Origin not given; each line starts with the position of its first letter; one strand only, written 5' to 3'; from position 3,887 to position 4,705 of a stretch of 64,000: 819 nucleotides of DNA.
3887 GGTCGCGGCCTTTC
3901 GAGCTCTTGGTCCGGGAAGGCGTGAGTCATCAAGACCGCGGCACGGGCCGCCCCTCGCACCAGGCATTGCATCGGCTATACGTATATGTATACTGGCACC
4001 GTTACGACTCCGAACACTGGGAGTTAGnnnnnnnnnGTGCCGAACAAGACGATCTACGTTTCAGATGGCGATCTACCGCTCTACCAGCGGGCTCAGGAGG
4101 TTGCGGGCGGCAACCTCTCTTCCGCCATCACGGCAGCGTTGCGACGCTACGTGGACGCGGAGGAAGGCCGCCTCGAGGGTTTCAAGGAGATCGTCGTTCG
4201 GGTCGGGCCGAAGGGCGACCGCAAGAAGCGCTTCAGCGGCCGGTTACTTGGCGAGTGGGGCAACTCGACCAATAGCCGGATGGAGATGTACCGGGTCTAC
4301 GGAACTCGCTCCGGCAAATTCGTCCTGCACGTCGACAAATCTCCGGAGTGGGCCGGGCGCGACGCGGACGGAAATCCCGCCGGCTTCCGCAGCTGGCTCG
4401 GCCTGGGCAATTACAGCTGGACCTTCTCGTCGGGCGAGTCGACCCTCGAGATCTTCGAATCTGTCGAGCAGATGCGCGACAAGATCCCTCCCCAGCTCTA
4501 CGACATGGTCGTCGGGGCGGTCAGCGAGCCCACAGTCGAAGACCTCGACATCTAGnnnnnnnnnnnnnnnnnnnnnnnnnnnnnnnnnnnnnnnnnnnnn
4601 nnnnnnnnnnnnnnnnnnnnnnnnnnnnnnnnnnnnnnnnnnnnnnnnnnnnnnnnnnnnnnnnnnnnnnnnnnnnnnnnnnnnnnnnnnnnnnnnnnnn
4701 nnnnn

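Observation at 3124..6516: PadR - EXLDI protein - ABC exporter module, with an operator-like near-palindrome over the promoter and an RHH-like N-terminus in the uncharacterised EXLDI protein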

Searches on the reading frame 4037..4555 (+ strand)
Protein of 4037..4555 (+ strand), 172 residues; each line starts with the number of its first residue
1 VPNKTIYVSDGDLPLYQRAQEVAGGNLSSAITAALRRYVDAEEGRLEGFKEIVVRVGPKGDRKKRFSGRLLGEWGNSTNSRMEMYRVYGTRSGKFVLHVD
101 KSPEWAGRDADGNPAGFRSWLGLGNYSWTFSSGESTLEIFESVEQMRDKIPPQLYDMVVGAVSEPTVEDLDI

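Call 3: search_protein_families(library=ncbifam, proteins=[window:4037-4555:+], max_evalue=0.01)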
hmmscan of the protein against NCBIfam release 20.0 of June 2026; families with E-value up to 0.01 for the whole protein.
window:4037-4555:+ (172 aa): 1 family
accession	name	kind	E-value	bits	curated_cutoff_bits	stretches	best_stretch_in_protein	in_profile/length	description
TIGR04342.1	EXLDI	subfamily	3.9e-27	95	32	1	49-172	1-124/124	EXLDI protein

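Call 4: search_protein_families(library=pfam, proteins=[window:4037-4555:+], max_evalue=0.01)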
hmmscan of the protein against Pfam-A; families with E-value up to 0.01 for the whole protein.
window:4037-4555:+ (172 aa): 0 families

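Call 6: find_homologous_proteins(query=window:4037-4555:+)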
Query window:4037-4555:+ (172 aa): 1562 proteins with E <= 0.001 among 1660 candidates; the best 120 are listed.
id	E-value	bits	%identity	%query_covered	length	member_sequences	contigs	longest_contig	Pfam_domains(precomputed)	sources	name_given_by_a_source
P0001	3.6e-103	361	92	100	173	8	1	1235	-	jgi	jgi:EXLDI family protein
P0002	3.2e-99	348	88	100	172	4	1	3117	-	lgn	-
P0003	7.8e-99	347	88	100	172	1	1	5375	-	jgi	jgi:EXLDI family protein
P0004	1.2e-98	346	88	100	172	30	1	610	-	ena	-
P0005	1.1e-97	343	87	100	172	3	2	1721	-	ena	-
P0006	4.5e-96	338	85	100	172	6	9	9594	-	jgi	-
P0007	7.3e-96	337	85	100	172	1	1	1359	-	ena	-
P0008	4.3e-95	334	84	100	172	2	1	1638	-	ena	-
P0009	4.7e-95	334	84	100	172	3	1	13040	-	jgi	jgi:EXLDI family protein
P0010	8.3e-95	333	85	100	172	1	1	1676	-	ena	-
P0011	4.6e-94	331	84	100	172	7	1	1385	-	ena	-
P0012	5.5e-94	331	84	100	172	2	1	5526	-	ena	-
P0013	3.7e-93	328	82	100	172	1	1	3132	-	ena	-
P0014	4.1e-93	328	83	100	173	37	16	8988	-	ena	-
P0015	5.4e-93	327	83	100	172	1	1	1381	-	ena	-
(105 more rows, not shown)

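Call 7: find_related_loci(query=window:4037-4555:+, collection=genome_contigs, flank=5000)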
Query window:4037-4555:+ (172 aa) in genome_contigs; peptide patterns used: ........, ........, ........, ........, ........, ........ (x = any residue, [..] = any of these).
598 stretches matched a pattern (row limit reached: there are more); 513 encode a relative of the query (tblastn E <= 1e-3); the best 80 are kept; 80 distinct loci.
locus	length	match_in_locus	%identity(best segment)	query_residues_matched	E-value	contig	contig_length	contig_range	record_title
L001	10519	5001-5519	92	1-172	7e-107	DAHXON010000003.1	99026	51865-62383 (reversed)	MAG TPA_asm: Chloroflexi bacterium isolate clean318 NODE_3_length_99026_cov_4.478944, whole genome shotgun sequence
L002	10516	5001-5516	83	1-172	2e-97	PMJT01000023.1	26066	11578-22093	MAG: Chloroflexi bacterium isolate fen_1046 73.20120600_E2D.42_contig_2190, whole genome shotgun sequence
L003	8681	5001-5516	82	1-172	5e-97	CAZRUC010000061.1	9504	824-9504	MAG TPA_asm: uncultured Anaerolineaceae bacterium isolate binchicken_co50_372 genome assembly, contig: NODE_9244_length_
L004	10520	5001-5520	93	1-172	7e-91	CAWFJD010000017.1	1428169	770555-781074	MAG: uncultured Chloroflexia bacterium isolate MFD01872.bin.2.254 genome assembly, contig: contig_37644, whole genome sh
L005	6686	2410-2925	62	1-172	1e-68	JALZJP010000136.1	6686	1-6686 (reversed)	MAG: Chloroflexota bacterium isolate MOJ bin43 SC8837-39_k127_211418, whole genome shotgun sequence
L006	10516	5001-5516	61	1-172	5e-68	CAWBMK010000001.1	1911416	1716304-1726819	MAG: uncultured Chloroflexia bacterium isolate MFD02242.bin.1.310 genome assembly, contig: contig_11519, whole genome sh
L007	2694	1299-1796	60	1-172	3e-68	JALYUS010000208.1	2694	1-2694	MAG: Chloroflexota bacterium isolate LAG bin23 SD1463-65_k127_1838911, whole genome shotgun sequence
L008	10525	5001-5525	58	1-172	7e-67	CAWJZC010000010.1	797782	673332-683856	MAG: uncultured Chloroflexia bacterium isolate MFD04580.bin.2.129 genome assembly, contig: contig_2695, whole genome sho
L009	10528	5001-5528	60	1-172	4e-67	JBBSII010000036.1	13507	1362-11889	MAG: Thermomicrobiales bacterium isolate LS3_sbin.30 LS3_sbin.30_K_268709_L_13507_cov_36.8864, whole genome shotgun sequ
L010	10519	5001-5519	60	1-172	1e-65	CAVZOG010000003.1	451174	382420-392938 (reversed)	MAG: uncultured Chloroflexia bacterium isolate MFD02840.bin.3.831 genome assembly, contig: contig_34286, whole genome sh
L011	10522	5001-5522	59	1-172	2e-65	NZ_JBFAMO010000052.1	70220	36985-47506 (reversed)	Nonomuraea angiospora strain NPDC049854 NPDC049854_81_C5.ctg-0052, whole genome shotgun sequence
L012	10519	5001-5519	59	1-172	1e-64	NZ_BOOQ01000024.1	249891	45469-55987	Planotetraspora silvatica strain NBRC 100141 sequence024, whole genome shotgun sequence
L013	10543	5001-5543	56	1-172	2e-64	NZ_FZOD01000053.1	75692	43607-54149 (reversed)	Streptosporangium subroseum strain CGMCC 4.2132, whole genome shotgun sequence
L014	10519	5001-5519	60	1-172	3e-64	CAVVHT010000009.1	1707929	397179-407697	MAG: uncultured Chloroflexia bacterium isolate MFD02840.bin.3.353 genome assembly, contig: contig_70540, whole genome sh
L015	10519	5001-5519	59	1-172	3e-64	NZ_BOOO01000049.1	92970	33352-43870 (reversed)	Planotetraspora mira strain NBRC 15435 sequence049, whole genome shotgun sequence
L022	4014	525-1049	58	1-172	1e-63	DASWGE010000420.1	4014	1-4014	MAG TPA_asm: Streptosporangiaceae bacterium isolate SMAG_U2807 k141_453956, whole genome shotgun sequence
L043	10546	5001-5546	56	1-172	9e-61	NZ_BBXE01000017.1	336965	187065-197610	Herbidospora yilanensis strain NBRC 106371, whole genome shotgun sequence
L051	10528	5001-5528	55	1-172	2e-60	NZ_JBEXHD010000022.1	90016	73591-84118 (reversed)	Actinoplanes sp. NPDC005259 NPDC005259_151_F4.ctg-0022, whole genome shotgun sequence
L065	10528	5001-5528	55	1-172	5e-59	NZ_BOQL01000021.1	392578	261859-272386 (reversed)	Actinoplanes auranticolor strain NBRC 12245 sequence021, whole genome shotgun sequence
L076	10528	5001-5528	54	1-172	7e-58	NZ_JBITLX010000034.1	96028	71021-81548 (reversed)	Actinoplanes sp. NPDC049599 NPDC049599_147_D4.ctg-0034, whole genome shotgun sequence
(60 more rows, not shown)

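Call 12: predict_structure(protein=window:4037-4555:+)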
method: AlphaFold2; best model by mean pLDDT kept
length: 172 residues; sequences in the alignment: 1
mean_pLDDT: 54.8   pTM: 0.54
mean pLDDT of the five models: 54.8, 51.6, 47.5, 47.3, 34.9
residues with pLDDT >= 90: 0; 70-90: 34; 50-70: 63; < 50: 75
segments of 3 or more residues with pLDDT < 50: 1-25, 58-80, 115-129, 164-172
pLDDT, mean of each block of 10 residues (from residue 1): 39 40 50 63 66 53 35 39 72 77 55 48 44 69 79 65 44 33
secondary structure, 60 per line:
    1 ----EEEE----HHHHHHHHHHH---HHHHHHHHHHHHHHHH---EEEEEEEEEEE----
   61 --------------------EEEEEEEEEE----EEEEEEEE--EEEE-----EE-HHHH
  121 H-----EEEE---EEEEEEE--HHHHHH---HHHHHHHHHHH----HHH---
elements in order: E5-8 H13-23 H27-42 E46-56 E81-90 E95-102 E105-108 H117-121 E127-130 E134-140 H143-148 H152-162

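Call 22: predict_structure(alignment_id=A1)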
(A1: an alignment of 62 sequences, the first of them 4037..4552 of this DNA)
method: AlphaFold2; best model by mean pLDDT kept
length: 172 residues; sequences in the alignment: 62
mean_pLDDT: 83.2   pTM: 0.64
mean pLDDT of the five models: 83.2, 80.9, 79.2, 77.4, 76.7
residues with pLDDT >= 90: 63; 70-90: 93; 50-70: 9; < 50: 7
segments of 3 or more residues with pLDDT < 50: 168-172
pLDDT, mean of each block of 10 residues (from residue 1): 68 86 82 81 79 88 92 89 93 93 83 74 77 90 93 93 62 48
secondary structure, 60 per line:
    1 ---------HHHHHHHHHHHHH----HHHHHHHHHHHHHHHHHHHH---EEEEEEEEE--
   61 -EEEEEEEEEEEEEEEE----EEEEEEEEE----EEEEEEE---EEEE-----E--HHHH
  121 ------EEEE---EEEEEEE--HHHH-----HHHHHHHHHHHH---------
elements in order: H10-22 H27-46 E50-58 E62-77 E82-90 E95-101 E105-108 H117-120 E127-130 E134-140 H143-146 H152-163

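Call 25: fold_search(model_id=the predicted structure, library=pdb)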
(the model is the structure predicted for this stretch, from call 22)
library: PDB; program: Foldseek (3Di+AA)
matches with E <= 10: 973; with E <= 0.001: 0
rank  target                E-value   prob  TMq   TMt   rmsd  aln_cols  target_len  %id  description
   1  6yfm_AA               7.7e-02  0.23  0.21  0.23  13.4       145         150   12  Virus-like particle of bacteriophage ESE021 (released 2020-09-02)
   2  3o0l_B                1.2e-01  0.14  0.13  0.19  13.1        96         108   10  Crystal structure of a Pfam DUF1425 family member (Shew_1734) from Shewanella sp. pv-4 at 1.81 a resolution (released 2010-08-04)
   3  8fbd_B                1.7e-01  0.25  0.21  0.09  13.8       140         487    6  Crystal structure of OrfX1-OrfX3 complex from Clostridium botulinum E1 (released 2022-12-21)
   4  3nm7_C                1.8e-01  0.82  0.25  0.52   9.8        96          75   14  Crystal Structure of Borrelia burgdorferi Pur-alpha (released 2010-10-06)
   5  7w2f_C                1.8e-01  0.07  0.12  0.10  20.7       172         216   10  An open-like conformation of the sigma-1 receptor from Xenopus laevis complexed with PRE084 by co-crystallization (released 2022-03-16)
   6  2vf9_A                1.9e-01  0.20  0.22  0.27  14.0       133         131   10  Crystal structure of bacteriophage PRR1 (released 2008-09-23)
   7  3nm7_D                2.2e-01  0.77  0.25  0.51  10.1        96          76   14  Crystal Structure of Borrelia burgdorferi Pur-alpha (released 2010-10-06)
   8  8w4e_F                2.2e-01  0.07  0.12  0.10  21.3       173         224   10  Crystal structure of the sigma-1 receptor from Xenopus laevis in the absence of known ligands (C2 form) (released 2024-07-17)
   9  7w2e_K                2.3e-01  0.15  0.21  0.17  21.1       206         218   10  An open-like conformation of the sigma-1 receptor from Xenopus laevis (released 2022-03-16)
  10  3n8b_B                2.7e-01  0.66  0.24  0.50  10.4        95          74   14  Crystal Structure of Borrelia burgdorferi Pur-alpha (released 2010-10-06)
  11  6pee_A                2.7e-01  0.25  0.19  0.11  15.6        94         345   12  InvG secretin domain beta-barrel from Salmonella SPI-1 injectisome NC-base (released 2019-10-23)
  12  6q14_A                2.7e-01  0.25  0.19  0.08  15.6        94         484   12  Structure of the Salmonella SPI-1 injectisome NC-base (released 2019-10-23)
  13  6q14_B                2.7e-01  0.25  0.19  0.08  15.6        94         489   12  Structure of the Salmonella SPI-1 injectisome NC-base (released 2019-10-23)
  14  7w2e_H                2.7e-01  0.09  0.18  0.15  19.1       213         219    9  An open-like conformation of the sigma-1 receptor from Xenopus laevis (released 2022-03-16)
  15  7w2e_E                2.7e-01  0.06  0.12  0.10  20.7       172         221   10  An open-like conformation of the sigma-1 receptor from Xenopus laevis (released 2022-03-16)
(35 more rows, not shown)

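Call 28: search_solved_structures(query=A1, max_evalue=10)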
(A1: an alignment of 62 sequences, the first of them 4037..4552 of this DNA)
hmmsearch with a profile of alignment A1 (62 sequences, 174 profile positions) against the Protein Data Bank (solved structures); distinct sequences matched with E-value up to 10: 8.
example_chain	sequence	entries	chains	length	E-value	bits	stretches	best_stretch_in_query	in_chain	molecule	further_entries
4z1x_A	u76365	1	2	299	0.079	16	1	73-156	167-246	LAGLIDADG endonuclease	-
4efj_A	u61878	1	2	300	0.08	16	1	73-156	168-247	LAGLIDADG endonuclease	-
8arl_A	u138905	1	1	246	0.12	15.4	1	78-134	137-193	Tryptophan-rich antigen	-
1he9_A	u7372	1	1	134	0.47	13.5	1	120-164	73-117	EXOENZYME S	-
1he1_A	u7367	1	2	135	0.49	13.4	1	120-164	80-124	EXOENZYME S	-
1r4t_A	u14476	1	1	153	0.62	13.1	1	120-164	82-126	exoenzyme S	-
5c4v_B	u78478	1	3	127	0.7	12.9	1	94-154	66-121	Ski-like protein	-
1nfp_A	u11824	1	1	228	1.1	12.2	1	70-139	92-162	LUXF GENE PRODUCT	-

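Call 56: search_protein_families(library=pfam, proteins=[L009:5426-6814:+, L051:5645-6286:+, L051:5600-7009:-, L065:5637-6275:+, L065:5831-6781:+, L043:5558-7819:-, L076:5512-6612:+, L022:1432-2643:+, L076:4141-4947:+, L015:5476-6195:+], max_evalue=0.0001)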
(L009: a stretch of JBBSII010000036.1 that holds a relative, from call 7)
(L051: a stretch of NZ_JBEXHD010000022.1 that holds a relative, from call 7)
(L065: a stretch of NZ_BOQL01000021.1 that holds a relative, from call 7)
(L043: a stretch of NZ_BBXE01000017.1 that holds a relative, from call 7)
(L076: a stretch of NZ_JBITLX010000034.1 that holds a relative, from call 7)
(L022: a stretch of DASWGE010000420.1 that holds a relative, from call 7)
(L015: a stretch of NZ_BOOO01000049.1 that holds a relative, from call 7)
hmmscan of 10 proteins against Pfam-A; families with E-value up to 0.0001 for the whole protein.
L009:5426-6814:+ (463 aa): 2 families
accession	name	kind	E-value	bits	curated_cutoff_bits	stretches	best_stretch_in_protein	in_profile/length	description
PF07690.21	MFS_1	-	3.4e-30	105.6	33.4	2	72-306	2-230/347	Major Facilitator Superfamily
PF05977.19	MFS_3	-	5.6e-15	55.2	27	1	71-459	15-400/524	Transmembrane secretion effector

L051:5645-6286:+ (214 aa): 0 families

L051:5600-7009:- (470 aa): 1 family
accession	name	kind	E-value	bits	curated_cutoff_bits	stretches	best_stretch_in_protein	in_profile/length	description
PF00300.27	His_Phos_1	-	7.8e-19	68.5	21.7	2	279-343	1-74/194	Histidine phosphatase superfamily (branch 1)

L065:5637-6275:+ (213 aa): 0 families

L065:5831-6781:+ (317 aa): 0 families

L043:5558-7819:- (754 aa): 3 families
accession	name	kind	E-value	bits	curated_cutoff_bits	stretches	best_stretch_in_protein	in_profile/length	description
PF00199.24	Catalase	-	3.8e-162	540.2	25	1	85-470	1-382/383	Catalase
PF18011.7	Catalase_C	-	3.3e-26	92.1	24.6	1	592-747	2-150/150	C-terminal domain found in long catalases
PF06628.17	Catalase-rel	-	1.3e-22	80.2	30.1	1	499-562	2-65/65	Catalase-related immune-responsive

L076:5512-6612:+ (367 aa): 1 family
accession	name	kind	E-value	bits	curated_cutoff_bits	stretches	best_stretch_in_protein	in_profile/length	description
PF07070.16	Spo0M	-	9.3e-82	274.2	23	1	47-262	1-213/213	SpoOM protein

L022:1432-2643:+ (404 aa): 3 families
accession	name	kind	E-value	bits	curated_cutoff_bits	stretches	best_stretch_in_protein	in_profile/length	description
PF00535.33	Glycos_transf_2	-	1.6e-18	67.7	23.3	1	66-238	3-165/168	Glycosyl transferase family 2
PF13506.12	Glyco_transf_21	-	1.2e-16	61.1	21.7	1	128-263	10-140/174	Glycosyl transferase family 21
PF13641.12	Glyco_tranf_2_3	-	2.3e-13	51.1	27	1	61-257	1-191/230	Glycosyltransferase like family 2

L076:4141-4947:+ (269 aa): 2 families
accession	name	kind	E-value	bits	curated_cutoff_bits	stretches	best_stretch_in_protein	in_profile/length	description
PF08044.16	DUF1707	-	7e-13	48.8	27.6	1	97-145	4-52/53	DUF1707 SHOCT-like domain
PF09922.15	LiaF-like_C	-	2.1e-05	24.8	29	0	189-235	25-71/114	Cell wall-active antibiotics response LiaF, C-terminal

L015:5476-6195:+ (240 aa): 1 family
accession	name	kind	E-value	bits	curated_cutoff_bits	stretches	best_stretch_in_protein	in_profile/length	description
PF08044.16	DUF1707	-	1.9e-18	66.7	27.6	1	64-116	1-53/53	DUF1707 SHOCT-like domain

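Call 60: search_protein_families(library=padloc, proteins=[window:4037-4552:+], max_evalue=0.01)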
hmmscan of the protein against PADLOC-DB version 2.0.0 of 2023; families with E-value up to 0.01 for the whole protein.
window:4037-4552:+ (172 aa): 0 families

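Call 61: fold_search(model_id=the predicted structure, library=viral)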
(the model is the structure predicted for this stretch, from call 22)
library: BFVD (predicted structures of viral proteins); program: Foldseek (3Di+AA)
matches with E <= 10: 1023; with E <= 0.001: 0
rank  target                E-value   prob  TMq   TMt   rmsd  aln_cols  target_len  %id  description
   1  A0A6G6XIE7            1.3e-03  1.00  0.38  0.41   7.2       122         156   17  (no name in the UniProt tables at hand)
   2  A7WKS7                4.1e-03  0.96  0.25  0.34   9.1       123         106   10  Uncharacterized protein [Betalipothrixvirus puteoliense]
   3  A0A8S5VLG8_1          4.6e-03  0.85  0.26  0.06  21.2       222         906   12  (no name in the UniProt tables at hand)
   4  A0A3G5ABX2            7.7e-03  0.54  0.19  0.08  20.8       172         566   10  Putative TNF receptor-associated factor 4 isoform X1 [Hyperionvirus sp.]
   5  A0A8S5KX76            2.3e-02  0.18  0.16  0.17  15.1       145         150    9  Coat protein [ssRNA phage ESE005]
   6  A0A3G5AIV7            4.3e-02  0.99  0.30  0.24  12.3       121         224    7  Rho termination factor-like N-terminal domain-containing protein [Sylvanvirus sp.]
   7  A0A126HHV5            4.8e-02  0.92  0.28  0.30  17.6       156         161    9  (no name in the UniProt tables at hand)
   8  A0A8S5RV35            5.1e-02  0.16  0.18  0.10  23.2       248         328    9  Uncharacterized protein [Siphoviridae sp. ctHip2]
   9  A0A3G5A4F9            5.4e-02  0.35  0.23  0.12  22.2       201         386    6  Uncharacterized protein [Harvfovirus sp.]
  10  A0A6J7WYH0            5.7e-02  0.60  0.20  0.38  12.9       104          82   14  Uncharacterized protein [uncultured Caudovirales phage]
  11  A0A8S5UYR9            7.6e-02  0.75  0.27  0.16  12.7       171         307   10  Uncharacterized protein [Podoviridae sp. ctvVI24]
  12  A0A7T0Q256            8.0e-02  0.25  0.21  0.08  12.6       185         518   11  (no name in the UniProt tables at hand)
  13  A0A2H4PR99            8.5e-02  0.30  0.22  0.24  20.7       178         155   11  Uncharacterized protein [Proteus phage PM87]
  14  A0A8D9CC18            9.5e-02  0.41  0.25  0.25  13.5       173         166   10  Uncharacterized protein [uncultured marine phage]
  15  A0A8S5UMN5            1.2e-01  0.82  0.23  0.49   8.9        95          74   12  Uncharacterized protein [Myoviridae sp. ctCo31]
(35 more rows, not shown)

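Call 62: search_dna_similar(query=window:4037-4552:+, collection=plasmids, mode=protein, max_rows=15)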
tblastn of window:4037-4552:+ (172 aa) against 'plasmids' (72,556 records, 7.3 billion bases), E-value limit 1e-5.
Records with a match: 2; places in all: 3; records where one place covers at least 80% of the query: 2.
Best place of each record, by identity: <60% 2.
By first word of the organism name: Nocardia 1; Leifsonia 1.
By predicted mobility (MOB-suite, as given by PLSDB): non-mobilizable 2.
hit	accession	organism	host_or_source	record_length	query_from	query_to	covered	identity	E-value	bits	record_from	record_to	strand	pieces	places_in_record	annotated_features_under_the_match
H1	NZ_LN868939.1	Nocardia farcinica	not known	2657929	1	172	100%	48.3%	3e-42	156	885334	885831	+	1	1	none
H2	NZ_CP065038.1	Leifsonia sp. ZF2019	Artipe eryx,metagenomic assembly,gut of ...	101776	1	172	100%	35.0%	6e-17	84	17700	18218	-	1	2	EXLDI protein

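Call 63: get_annotated_region(hit=H2, flank=4000)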
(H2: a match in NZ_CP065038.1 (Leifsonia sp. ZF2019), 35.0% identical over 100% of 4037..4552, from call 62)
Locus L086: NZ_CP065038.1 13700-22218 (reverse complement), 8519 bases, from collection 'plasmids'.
description: Leifsonia sp. ZF2019 plasmid unnamed1, complete sequence
organism: Leifsonia sp. ZF2019 (NCBI taxid 2781978)
taxonomy: Bacteria; Actinomycetota; Actinomycetes; Micrococcales; Microbacteriaceae; Leifsonia; Leifsonia sp. ZF2019
host: -; source: Artipe eryx,metagenomic assembly,gut of larvae found on Gardenia jasminoides fruit; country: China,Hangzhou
typing (MOB-suite, as given by PLSDB): non-mobilizable; replicon rep_cluster_1547
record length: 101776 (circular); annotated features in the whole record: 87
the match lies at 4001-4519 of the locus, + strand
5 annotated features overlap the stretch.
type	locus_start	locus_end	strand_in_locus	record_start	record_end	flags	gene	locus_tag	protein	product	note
CDS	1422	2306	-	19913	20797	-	-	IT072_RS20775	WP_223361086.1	hypothetical protein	-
CDS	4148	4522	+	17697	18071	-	-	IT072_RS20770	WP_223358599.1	EXLDI protein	-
CDS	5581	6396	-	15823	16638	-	istB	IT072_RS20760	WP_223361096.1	IS21-like element helper ATPase IstB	-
CDS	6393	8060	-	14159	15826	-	istA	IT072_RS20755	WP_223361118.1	IS21 family transposase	-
CDS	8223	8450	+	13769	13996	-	-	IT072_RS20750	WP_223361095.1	hypothetical protein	-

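Call 66: get_annotated_region(hit=H1, flank=3500)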
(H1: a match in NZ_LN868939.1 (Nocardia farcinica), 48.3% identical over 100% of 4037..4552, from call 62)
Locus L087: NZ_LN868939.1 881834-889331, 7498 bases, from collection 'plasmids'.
description: Nocardia farcinica strain NCTC11134 plasmid 2, complete sequence
organism: Nocardia farcinica (NCBI taxid 37329)
taxonomy: Bacteria; Actinomycetota; Actinomycetes; Mycobacteriales; Nocardiaceae; Nocardia; Nocardia farcinica
host: -; source: not known; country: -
typing (MOB-suite, as given by PLSDB): non-mobilizable
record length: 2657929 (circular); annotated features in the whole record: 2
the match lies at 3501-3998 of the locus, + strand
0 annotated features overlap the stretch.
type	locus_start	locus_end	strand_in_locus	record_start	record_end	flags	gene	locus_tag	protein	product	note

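Call 69: find_homologous_proteins(query=L086:4001-4522:+, max_evalue=1e-10)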
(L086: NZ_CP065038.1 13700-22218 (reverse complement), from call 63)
Query L086:4001-4522:+ (173 aa): 23 proteins with E <= 1e-10 among 346 candidates.
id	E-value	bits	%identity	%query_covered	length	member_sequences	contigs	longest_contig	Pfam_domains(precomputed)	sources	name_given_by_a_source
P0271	1.7e-103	361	94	100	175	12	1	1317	-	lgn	-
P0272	1.2e-77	277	73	100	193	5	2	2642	-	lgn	-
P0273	2.9e-69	250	65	100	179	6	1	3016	-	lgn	-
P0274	5.5e-66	239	64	100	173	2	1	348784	-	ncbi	ncbi:EXLDI protein [Humibacter antri]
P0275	4.4e-59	217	58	100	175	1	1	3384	-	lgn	-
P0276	3.5e-58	214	58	100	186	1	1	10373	-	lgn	-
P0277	1.2e-56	209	57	100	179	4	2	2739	-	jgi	jgi:EXLDI family protein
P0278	7.3e-56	206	55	100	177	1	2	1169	-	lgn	-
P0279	1.3e-55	205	55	100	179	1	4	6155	-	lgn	-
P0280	5.8e-55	203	54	100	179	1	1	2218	-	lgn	-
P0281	1.1e-53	199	53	100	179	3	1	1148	-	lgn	-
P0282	7.8e-53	196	53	100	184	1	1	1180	-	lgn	-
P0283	6.7e-52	193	53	100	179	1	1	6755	-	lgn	-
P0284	1.3e-51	192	54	100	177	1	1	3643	-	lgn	-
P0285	3.1e-51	191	54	100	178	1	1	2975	-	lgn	-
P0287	3.1e-51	191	52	100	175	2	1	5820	-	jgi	-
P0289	6.8e-47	177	51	100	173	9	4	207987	-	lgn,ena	-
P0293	1.5e-41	160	46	100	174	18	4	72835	-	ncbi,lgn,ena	-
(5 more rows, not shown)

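Call 71: find_encoding_contigs(protein=P0274, flank=3500, max_places=1)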
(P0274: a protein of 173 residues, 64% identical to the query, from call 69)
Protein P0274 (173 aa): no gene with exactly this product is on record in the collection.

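Call 72: find_encoding_contigs(protein=P0289, flank=3500, max_places=1)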
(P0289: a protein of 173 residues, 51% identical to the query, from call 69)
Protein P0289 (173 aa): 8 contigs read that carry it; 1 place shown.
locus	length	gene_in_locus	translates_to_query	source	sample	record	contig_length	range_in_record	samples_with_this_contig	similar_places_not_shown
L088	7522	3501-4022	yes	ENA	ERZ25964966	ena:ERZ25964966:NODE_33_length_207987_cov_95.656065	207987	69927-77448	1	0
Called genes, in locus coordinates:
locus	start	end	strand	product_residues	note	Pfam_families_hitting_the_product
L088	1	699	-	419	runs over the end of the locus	PF00872:Transposase_mut, PF10551:MULE (faint)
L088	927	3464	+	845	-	PF01443:Viral_helicase1 (faint), PF13245:AAA_19, PF13604:AAA_30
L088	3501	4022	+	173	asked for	-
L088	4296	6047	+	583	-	PF07690:MFS_1, PF00083:Sugar_tr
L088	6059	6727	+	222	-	PF05368:NmrA (weak), PF13460:NAD_binding_10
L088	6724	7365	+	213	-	-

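Call 73: find_encoding_contigs(protein=P0293, flank=3500, max_places=1)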
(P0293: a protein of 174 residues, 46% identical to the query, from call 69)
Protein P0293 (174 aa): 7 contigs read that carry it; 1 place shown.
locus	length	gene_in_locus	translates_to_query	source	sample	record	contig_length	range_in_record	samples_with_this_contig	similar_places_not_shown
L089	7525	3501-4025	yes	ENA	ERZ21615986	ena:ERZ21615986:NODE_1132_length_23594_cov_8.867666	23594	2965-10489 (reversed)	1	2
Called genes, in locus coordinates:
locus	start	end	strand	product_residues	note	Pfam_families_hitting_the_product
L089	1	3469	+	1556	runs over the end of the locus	PF00270:DEAD, PF04851:ResIII, PF00271:Helicase_C, PF19306:WHD_Lhr, PF08494:DEAD_assoc, PF23236:WHD_2nd_Lhr, PF23235:WHD_3rd_Lhr, PF23234:WHD_4th_Lhr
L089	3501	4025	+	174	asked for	-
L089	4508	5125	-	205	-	PF08281:Sigma70_r4_2 (faint)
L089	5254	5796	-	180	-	-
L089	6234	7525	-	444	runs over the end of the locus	PF07690:MFS_1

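Call 74: find_encoding_contigs(protein=P0283, flank=3500, max_places=1)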
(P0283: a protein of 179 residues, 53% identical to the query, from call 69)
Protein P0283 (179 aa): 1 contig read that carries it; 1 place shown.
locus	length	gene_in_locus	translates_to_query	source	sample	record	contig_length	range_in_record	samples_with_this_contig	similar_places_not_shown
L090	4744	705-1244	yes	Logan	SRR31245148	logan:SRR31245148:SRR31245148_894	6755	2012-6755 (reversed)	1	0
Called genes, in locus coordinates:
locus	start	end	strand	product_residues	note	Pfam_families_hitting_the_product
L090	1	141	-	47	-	?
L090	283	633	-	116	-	-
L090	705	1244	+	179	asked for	-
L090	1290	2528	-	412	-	-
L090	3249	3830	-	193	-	-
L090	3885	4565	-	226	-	PF08843:AbiEii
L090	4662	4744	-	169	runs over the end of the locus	PF13384:HTH_23 (weak)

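Call 75: find_encoding_contigs(protein=P0287, flank=3500, max_places=1)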
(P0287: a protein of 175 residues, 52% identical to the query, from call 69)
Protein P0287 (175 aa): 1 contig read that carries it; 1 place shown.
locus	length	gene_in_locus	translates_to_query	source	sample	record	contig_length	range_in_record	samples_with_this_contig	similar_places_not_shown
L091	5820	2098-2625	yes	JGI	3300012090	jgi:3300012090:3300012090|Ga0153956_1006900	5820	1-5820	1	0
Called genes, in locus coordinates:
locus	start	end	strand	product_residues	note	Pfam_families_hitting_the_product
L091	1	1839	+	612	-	?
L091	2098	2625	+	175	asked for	-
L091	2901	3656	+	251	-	PF00149:Metallophos, PF12850:Metallophos_2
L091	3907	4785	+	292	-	-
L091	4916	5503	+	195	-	PF00440:TetR_N, PF16859:TetR_C_11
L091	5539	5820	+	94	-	?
